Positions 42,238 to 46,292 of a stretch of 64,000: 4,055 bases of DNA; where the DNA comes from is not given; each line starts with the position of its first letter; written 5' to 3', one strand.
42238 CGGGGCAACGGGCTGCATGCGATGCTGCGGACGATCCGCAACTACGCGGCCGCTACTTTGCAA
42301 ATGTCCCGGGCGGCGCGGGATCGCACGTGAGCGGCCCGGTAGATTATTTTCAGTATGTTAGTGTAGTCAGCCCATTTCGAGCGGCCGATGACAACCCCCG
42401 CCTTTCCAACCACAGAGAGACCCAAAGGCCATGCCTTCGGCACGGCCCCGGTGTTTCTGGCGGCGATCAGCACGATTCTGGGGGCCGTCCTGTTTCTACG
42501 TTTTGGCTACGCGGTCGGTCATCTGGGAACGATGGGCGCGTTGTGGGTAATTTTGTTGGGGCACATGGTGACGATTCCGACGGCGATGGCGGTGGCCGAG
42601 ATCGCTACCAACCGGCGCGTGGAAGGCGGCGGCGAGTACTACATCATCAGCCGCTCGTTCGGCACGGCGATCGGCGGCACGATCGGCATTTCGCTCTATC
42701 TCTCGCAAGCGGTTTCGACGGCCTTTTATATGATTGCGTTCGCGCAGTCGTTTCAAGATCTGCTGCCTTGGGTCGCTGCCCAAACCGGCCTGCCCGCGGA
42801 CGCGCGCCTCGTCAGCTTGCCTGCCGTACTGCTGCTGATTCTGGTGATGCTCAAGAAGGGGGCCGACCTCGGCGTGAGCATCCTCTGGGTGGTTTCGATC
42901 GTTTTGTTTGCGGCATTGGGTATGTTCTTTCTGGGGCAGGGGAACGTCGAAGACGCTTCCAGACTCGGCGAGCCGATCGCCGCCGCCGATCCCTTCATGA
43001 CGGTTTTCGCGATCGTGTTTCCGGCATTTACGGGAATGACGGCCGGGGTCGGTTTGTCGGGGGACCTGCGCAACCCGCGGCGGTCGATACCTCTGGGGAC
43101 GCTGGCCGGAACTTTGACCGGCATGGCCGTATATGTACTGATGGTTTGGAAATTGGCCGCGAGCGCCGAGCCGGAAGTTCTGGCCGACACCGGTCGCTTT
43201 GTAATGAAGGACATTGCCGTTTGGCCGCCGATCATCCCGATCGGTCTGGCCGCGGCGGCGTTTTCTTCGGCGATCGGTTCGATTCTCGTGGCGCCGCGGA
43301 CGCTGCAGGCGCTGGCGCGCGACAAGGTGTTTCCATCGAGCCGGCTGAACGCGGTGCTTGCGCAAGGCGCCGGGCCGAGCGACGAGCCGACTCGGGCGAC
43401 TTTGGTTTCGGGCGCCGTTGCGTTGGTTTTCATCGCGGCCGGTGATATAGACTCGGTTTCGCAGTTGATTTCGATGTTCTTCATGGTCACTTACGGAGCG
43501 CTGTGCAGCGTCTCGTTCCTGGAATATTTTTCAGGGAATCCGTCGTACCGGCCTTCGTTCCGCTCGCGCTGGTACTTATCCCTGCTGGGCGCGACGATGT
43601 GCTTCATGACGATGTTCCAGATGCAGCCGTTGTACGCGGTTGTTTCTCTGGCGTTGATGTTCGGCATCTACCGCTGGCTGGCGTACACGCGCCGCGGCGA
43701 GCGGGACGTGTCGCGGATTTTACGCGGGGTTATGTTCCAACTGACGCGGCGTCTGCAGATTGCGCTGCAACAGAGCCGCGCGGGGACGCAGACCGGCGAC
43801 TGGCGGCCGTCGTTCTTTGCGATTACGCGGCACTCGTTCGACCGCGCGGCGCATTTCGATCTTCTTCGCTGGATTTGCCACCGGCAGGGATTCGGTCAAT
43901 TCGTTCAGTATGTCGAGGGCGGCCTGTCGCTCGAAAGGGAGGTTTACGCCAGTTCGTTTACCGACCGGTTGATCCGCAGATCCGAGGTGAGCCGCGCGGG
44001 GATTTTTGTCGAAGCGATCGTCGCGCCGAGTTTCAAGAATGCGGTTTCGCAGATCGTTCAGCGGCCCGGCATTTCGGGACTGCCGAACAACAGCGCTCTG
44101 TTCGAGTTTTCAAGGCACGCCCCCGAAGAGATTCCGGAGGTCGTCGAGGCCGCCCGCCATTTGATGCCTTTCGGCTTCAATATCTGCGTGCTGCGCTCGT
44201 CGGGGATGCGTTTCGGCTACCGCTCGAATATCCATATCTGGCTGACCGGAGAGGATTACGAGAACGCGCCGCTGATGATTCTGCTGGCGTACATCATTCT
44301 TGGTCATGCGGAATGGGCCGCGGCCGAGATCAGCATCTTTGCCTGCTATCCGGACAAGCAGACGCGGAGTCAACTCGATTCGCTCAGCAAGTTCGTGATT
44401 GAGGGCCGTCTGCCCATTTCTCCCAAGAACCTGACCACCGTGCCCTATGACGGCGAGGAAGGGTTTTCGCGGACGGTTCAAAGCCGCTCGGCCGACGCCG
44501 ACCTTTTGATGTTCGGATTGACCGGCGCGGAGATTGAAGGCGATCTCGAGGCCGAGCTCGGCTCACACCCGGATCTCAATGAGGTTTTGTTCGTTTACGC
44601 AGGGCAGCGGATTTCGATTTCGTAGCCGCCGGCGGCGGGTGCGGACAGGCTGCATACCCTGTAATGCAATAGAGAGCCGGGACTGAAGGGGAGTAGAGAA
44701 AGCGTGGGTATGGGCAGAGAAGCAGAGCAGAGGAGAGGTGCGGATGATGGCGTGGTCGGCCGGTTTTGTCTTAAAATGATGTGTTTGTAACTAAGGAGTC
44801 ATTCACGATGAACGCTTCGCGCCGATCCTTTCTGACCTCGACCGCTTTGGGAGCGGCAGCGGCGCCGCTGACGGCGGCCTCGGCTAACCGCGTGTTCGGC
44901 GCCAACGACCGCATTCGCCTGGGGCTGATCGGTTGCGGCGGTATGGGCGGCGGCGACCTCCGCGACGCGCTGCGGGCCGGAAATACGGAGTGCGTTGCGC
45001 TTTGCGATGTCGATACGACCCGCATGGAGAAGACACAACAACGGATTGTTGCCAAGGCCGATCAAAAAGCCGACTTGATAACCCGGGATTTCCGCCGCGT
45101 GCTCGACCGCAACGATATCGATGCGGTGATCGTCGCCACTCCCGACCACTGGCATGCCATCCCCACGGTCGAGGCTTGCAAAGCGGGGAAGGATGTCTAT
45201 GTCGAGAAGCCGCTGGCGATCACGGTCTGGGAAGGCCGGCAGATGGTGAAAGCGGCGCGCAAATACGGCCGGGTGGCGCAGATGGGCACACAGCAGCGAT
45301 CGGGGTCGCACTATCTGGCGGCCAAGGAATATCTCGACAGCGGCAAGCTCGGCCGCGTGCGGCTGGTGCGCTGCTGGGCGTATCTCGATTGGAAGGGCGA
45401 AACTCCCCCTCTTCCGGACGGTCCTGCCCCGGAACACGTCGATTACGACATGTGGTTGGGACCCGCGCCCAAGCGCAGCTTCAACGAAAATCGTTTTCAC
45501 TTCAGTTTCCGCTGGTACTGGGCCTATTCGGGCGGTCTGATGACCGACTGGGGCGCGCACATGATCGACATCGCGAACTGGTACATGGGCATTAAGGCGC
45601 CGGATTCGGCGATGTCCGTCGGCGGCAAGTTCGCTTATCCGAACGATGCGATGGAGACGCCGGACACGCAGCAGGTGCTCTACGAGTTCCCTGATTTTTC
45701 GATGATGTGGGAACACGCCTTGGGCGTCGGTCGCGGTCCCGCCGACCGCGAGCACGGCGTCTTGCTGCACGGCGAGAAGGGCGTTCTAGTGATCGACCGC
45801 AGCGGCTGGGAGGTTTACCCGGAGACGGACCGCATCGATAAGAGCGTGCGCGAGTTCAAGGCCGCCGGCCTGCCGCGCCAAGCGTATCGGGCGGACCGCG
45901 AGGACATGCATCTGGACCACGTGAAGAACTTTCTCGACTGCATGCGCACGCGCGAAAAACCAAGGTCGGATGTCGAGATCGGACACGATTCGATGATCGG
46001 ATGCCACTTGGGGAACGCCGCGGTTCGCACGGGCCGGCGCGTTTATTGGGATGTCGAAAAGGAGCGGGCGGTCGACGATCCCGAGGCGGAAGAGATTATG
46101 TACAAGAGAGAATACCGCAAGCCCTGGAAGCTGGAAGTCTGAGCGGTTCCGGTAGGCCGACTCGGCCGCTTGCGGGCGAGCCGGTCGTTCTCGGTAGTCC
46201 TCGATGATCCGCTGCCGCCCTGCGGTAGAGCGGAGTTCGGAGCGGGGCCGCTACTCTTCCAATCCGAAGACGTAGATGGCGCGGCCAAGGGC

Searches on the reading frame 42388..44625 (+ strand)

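Call 9: search_protein_families(library=ncbifam, proteins=[window:42388-44625:+], max_evalue=0.001)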
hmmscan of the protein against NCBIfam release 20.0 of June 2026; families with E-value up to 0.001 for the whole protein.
window:42388-44625:+ (745 aa): 5 families
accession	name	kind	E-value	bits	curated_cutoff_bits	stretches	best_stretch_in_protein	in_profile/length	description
TIGR00930.1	2a30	subfamily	7.5e-86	289.2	953.4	1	12-604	73-709/936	K-Cl cotransporter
TIGR00909.1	2A0306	subfamily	1.7e-19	70.1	556.8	1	24-428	12-424/429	amino acid transporter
TIGR00906.1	2A0303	subfamily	7.6e-09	34.5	681.7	1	208-370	256-417/602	cationic amino acid transport permease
TIGR00911.1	2A0308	subfamily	8.2e-08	31.1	701.8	1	27-402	58-438/505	L-type amino acid transporter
NF008245.0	PRK11021.1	equivalog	6.5e-06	25.4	284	1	29-430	20-409/419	L-methionine/branched-chain amino acid transporter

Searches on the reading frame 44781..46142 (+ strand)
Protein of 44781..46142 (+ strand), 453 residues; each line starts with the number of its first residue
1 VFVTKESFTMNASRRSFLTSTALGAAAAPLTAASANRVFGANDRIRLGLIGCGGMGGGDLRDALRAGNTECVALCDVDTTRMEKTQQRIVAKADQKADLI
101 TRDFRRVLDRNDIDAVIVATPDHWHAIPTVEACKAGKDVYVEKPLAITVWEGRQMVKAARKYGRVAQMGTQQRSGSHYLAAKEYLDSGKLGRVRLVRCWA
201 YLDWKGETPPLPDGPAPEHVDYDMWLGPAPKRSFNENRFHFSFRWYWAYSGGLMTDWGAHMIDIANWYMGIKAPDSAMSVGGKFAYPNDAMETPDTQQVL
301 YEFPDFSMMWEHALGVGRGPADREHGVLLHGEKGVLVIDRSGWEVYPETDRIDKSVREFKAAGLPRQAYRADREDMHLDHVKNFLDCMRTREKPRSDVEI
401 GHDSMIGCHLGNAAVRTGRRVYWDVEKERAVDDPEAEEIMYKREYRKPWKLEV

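Call 9: search_protein_families(library=ncbifam, proteins=[window:44781-46142:+], max_evalue=0.001)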
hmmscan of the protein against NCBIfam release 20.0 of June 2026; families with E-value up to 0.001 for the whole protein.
window:44781-46142:+ (453 aa): 10 families
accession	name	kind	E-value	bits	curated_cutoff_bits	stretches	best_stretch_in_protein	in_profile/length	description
NF058561.1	BT_2158_fam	equivalog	7.4e-50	169.9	750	1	13-309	1-291/487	glycoside 3-dehydrogenase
TIGR04380.1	myo_inos_iolG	equivalog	2e-26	92.7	355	1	45-198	2-150/330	inositol 2-dehydrogenase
NF040723.1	UDP-GlcNAcDh_Arch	equivalog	6.4e-19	68.6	450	1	45-193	1-141/302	UDP-N-acetylglucosamine 3-dehydrogenase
NF052479.1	LevoglcsnDh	equivalog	1.2e-18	67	650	1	96-207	57-168/386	levoglucosan dehydrogenase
NF052679.1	InsChiInosDhIolG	equivalog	2.3e-16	59.8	540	1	45-198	3-153/343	bifunctional inositol 2-dehydrogenase/D-chiro-inositol 1-dehydrogenase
NF008607.0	PRK11579.1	subfamily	3.1e-14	52.7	330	1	42-196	2-148/346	oxidoreductase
NF058563.1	BT_2159_fam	equivalog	1.2e-13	50.8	650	1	45-198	1-148/350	disaccharide 3-dehydrogenase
NF007574.0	PRK10206.1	equivalog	5.2e-11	42.2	352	1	100-197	53-150/345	oxidoreductase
NF041392.1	XylDh_Gfo6_Halo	equivalog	2.9e-08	32.9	350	1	42-193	14-163/350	D-xylose 1-dehydrogenase Gfo6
NF040740.1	ornith_Ord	equivalog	0.00084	18.9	400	0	45-123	1-79/335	2,4-diaminopentanoate dehydrogenase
